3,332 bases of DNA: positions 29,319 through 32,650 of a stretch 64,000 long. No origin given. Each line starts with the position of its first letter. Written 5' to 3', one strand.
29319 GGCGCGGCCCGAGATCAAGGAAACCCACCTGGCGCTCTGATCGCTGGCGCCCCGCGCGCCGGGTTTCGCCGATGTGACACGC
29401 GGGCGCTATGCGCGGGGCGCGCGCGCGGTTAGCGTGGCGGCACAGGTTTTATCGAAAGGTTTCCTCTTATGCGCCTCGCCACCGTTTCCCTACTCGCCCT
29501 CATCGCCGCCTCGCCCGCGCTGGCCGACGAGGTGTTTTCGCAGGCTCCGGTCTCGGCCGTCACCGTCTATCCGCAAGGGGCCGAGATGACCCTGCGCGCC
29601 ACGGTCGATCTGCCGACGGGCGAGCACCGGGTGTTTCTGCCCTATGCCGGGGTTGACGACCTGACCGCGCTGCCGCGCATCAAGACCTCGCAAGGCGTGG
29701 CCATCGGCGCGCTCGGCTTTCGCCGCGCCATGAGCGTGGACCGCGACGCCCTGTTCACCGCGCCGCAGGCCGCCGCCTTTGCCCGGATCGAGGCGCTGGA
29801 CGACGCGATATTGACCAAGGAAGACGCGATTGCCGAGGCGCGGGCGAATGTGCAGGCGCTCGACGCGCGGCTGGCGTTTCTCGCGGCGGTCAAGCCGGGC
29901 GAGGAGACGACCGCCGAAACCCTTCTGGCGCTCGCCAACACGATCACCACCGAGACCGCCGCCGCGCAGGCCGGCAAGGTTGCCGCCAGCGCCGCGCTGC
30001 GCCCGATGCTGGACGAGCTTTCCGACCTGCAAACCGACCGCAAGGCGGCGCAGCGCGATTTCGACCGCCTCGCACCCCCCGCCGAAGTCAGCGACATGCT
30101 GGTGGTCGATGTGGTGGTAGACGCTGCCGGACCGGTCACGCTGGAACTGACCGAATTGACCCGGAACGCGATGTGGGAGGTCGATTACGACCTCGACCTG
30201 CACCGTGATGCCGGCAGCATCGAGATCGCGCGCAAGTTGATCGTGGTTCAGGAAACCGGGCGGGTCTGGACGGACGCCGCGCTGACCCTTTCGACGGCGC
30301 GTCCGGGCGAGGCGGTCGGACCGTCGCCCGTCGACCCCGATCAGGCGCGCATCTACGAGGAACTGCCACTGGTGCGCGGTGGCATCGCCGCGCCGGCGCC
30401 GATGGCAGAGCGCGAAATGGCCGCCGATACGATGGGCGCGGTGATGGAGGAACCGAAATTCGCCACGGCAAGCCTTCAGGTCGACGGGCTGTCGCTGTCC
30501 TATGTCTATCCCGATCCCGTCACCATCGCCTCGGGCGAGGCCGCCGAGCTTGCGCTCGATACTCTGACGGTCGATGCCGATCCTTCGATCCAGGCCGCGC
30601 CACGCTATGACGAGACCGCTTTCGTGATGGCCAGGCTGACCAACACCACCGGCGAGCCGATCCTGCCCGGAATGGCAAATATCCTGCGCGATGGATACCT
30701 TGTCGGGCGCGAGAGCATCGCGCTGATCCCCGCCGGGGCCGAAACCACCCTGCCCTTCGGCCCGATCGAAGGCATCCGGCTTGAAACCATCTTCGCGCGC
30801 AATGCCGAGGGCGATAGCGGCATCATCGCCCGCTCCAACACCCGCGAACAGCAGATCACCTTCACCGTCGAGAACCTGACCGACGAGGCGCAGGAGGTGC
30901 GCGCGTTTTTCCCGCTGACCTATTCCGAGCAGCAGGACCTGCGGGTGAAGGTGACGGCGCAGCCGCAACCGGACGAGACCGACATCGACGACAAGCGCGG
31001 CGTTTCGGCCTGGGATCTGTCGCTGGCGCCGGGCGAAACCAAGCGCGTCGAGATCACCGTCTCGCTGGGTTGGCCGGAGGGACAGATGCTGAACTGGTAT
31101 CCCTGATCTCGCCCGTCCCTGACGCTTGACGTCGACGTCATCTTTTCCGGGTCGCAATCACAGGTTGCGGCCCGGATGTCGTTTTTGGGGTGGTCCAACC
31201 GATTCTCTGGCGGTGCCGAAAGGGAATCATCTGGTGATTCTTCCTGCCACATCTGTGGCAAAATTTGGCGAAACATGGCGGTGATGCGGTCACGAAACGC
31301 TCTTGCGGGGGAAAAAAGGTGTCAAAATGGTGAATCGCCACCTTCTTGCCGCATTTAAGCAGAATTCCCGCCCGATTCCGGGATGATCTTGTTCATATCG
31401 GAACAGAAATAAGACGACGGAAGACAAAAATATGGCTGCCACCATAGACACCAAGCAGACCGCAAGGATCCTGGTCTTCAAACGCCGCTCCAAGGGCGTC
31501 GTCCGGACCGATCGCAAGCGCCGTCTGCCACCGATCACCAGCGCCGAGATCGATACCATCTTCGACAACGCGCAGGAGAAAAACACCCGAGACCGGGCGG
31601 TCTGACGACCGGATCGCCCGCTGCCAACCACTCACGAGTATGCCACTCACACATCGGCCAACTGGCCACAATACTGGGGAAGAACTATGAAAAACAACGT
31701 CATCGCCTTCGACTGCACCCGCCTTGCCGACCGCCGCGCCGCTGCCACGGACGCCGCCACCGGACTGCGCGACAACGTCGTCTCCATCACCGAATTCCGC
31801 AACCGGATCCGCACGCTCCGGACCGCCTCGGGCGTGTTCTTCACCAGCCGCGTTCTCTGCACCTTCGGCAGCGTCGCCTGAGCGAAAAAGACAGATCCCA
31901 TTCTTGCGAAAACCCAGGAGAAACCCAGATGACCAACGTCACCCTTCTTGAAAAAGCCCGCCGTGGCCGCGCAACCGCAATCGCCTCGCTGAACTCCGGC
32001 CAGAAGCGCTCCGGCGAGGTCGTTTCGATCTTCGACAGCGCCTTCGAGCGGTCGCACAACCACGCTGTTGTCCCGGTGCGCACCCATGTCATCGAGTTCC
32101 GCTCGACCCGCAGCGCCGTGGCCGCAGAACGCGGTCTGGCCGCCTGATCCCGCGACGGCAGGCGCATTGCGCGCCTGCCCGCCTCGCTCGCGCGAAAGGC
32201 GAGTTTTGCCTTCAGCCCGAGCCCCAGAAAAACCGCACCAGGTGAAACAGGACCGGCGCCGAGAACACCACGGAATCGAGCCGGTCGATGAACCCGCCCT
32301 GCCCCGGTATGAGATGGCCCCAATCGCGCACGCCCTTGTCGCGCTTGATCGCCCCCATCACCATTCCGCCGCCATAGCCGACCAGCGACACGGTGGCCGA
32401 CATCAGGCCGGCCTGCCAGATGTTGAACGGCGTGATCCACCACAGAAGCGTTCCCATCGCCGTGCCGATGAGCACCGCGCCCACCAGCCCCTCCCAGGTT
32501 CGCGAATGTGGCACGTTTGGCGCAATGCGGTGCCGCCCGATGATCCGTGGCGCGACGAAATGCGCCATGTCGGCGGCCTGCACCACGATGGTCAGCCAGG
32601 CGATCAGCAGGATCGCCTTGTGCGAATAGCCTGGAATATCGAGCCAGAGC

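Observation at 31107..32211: AT-richer 1.1-kb island with three tandem SD-preceded small basic ORFs that look like a paralogous family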

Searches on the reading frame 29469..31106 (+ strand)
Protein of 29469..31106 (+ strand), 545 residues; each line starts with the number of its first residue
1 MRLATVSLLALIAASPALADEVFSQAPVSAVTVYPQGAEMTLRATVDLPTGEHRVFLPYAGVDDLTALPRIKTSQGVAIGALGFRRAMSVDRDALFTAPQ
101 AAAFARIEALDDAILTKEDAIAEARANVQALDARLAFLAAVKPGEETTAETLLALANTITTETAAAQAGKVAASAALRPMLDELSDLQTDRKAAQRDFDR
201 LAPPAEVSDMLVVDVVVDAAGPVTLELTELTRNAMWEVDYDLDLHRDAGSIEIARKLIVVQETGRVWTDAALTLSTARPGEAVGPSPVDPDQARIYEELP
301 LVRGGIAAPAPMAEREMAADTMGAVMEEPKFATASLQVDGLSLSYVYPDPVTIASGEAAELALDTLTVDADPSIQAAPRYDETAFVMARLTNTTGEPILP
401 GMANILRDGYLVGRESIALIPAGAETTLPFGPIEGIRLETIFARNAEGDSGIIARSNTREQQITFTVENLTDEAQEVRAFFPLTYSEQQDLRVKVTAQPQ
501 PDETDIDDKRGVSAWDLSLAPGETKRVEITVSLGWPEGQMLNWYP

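Call 5: search_protein_families(library=pfam, proteins=[window:29469-31106:+], max_evalue=1)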
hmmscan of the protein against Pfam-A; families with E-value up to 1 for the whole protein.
window:29469-31106:+ (545 aa): 2 families
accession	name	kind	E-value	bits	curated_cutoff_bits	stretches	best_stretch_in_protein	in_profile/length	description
PF13598.12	DUF4139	-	1.3e-39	136.5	31.8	1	225-537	1-205/205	Domain of unknown function (DUF4139)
PF13600.11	DUF4140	-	9.8e-08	32.8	27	1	31-138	1-98/98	N-terminal domain of unknown function (DUF4140)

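Call 20: find_related_loci(query=window:29469-31106:+, collection=genome_contigs, flank=4000)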
Query window:29469-31106:+ (545 aa) in genome_contigs; peptide patterns used: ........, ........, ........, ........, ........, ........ (x = any residue, [..] = any of these).
129 stretches matched a pattern; 2 encode a relative of the query (tblastn E <= 1e-3); 2 distinct loci.
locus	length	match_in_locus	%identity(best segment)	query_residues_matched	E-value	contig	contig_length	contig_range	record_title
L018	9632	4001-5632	83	1-545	0e+0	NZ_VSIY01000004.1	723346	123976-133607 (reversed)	Maritimibacter fusiformis strain HY14 4, whole genome shotgun sequence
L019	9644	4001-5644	37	2-542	2e-88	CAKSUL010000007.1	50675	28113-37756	MAG: uncultured Roseovarius sp. isolate REFINED_METABAT215_TOP10_CONTIGS_1500_ASSEMBLY_K77_MERGED__Nepal_MoBio_Fiber-Had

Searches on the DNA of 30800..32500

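Call 4: search_rna_families(source=window, start=30800, end=32500, threshold=evalue, max_evalue=1)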
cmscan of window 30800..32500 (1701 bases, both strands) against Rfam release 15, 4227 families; matches with E-value up to 1: 1.
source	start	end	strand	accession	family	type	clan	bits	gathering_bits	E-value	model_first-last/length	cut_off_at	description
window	32138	32205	-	RF01696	Chlorobi-1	Gene; sRNA;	-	14.8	50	0.94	1-67/67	no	Chlorobi-1 RNA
